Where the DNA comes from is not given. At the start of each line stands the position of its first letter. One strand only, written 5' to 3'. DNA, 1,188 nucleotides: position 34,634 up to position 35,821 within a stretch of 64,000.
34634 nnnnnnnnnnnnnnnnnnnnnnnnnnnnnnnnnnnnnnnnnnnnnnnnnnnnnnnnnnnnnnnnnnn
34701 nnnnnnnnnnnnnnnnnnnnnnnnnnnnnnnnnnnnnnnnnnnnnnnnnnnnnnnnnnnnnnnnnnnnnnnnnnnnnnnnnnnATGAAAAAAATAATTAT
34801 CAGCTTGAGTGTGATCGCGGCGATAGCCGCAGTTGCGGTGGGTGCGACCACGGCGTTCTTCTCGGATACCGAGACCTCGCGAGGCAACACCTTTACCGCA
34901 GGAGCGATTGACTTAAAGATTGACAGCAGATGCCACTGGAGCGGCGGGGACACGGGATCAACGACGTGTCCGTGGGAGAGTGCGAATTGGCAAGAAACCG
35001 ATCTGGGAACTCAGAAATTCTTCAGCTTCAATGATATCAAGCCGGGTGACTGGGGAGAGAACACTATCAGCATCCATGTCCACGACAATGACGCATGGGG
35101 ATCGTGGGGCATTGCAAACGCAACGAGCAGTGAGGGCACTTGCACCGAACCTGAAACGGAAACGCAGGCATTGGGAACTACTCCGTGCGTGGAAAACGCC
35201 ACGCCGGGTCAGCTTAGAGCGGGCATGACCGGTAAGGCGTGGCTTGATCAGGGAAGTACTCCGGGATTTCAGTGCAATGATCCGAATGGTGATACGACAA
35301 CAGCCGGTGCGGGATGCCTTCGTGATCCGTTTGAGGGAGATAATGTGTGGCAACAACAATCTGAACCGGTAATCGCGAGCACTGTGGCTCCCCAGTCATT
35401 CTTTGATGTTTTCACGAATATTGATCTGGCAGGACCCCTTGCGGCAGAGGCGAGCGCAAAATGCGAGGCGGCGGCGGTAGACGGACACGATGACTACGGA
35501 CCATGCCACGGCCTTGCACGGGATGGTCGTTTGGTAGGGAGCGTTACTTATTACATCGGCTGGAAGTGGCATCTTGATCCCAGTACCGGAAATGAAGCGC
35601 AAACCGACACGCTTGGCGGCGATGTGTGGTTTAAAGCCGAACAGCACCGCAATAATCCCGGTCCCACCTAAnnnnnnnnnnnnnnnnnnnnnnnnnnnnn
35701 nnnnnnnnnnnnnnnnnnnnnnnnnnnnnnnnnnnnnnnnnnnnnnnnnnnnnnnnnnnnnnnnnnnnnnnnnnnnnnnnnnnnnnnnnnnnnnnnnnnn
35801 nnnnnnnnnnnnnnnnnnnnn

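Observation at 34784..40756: SipW-dependent secreted fibre/matrix cluster: two TasA/camelysin-like proteins, SipW, a large LTD protein and an FN3 anchored protein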

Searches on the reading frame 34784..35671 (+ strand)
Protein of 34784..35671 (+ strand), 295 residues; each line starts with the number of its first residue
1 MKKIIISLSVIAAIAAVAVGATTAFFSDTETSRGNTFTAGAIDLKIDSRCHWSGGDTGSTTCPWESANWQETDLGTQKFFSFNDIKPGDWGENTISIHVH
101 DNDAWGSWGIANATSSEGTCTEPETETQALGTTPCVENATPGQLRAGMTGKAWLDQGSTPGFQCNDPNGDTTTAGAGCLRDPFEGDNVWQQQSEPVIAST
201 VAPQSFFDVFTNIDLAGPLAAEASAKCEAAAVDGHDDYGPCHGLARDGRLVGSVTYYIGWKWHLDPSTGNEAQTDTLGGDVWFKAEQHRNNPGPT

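Call 3: search_protein_families(library=ncbifam, proteins=[window:34784-35671:+], max_evalue=1)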
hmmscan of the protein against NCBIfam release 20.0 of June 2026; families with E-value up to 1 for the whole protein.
window:34784-35671:+ (295 aa): 1 family
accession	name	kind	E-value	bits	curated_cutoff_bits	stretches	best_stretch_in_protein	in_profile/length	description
TIGR04088.1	cognate_SipW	domain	2.2e-06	27.7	19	1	10-41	3-33/34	SipW-dependent-type signal peptide-containing protein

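Call 4: search_protein_families(library=pfam, proteins=[window:34784-35671:+], max_evalue=1)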
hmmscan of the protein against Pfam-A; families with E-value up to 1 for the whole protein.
window:34784-35671:+ (295 aa): 1 family
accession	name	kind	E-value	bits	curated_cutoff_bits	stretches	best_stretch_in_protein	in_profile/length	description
PF12389.13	Peptidase_M73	-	7.2e-05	23.1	22.5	1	6-48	6-49/196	Camelysin metallo-endopeptidase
